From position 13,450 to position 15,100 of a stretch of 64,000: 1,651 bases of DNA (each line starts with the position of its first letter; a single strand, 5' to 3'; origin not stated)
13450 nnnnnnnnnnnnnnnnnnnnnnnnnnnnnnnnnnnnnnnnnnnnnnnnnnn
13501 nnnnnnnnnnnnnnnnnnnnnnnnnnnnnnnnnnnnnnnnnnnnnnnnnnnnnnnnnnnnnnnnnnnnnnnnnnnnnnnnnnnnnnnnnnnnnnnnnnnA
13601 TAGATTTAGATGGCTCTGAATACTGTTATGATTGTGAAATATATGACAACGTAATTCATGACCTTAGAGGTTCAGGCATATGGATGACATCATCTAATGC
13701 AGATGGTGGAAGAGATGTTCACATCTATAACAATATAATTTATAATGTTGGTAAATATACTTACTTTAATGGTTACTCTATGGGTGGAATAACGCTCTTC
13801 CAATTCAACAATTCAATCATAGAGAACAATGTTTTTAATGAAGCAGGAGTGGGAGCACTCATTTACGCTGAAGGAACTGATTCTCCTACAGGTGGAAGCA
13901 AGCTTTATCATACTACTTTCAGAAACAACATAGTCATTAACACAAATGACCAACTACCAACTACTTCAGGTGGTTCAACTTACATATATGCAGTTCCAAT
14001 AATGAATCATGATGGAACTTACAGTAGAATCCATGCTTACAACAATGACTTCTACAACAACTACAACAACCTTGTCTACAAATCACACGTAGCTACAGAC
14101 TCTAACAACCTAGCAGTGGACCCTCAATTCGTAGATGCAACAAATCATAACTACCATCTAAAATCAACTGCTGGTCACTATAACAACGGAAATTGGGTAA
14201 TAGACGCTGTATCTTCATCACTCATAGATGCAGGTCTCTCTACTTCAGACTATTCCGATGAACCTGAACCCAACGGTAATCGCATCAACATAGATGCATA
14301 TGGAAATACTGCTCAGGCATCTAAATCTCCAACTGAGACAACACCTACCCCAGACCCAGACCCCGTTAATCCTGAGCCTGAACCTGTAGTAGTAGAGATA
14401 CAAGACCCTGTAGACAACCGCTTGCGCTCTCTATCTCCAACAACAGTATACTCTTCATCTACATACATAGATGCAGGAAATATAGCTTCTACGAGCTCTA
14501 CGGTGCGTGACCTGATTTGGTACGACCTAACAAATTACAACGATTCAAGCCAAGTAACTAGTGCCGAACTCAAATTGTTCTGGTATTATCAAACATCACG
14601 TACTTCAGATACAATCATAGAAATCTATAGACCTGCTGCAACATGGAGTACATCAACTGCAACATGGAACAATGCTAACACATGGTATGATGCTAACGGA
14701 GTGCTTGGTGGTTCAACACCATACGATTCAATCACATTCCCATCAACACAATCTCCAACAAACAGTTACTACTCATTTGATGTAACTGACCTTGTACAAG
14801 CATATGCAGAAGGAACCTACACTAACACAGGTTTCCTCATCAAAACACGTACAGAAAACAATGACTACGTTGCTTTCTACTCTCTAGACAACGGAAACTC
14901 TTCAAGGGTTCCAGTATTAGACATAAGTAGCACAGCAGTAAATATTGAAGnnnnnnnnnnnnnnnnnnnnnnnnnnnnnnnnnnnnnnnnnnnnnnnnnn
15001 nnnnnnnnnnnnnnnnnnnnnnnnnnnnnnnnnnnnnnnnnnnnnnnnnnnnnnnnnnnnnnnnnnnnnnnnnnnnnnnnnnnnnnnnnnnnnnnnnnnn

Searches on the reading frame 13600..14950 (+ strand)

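Call 63: find_related_loci(query=window:13600-14950:+, collection=genome_contigs, flank=2000)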
Query window:13600-14950:+ (450 aa) in genome_contigs; peptide patterns used: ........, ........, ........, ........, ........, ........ (x = any residue, [..] = any of these).
19 stretches matched a pattern, but none encodes a relative of the query by tblastn (E <= 1e-3).
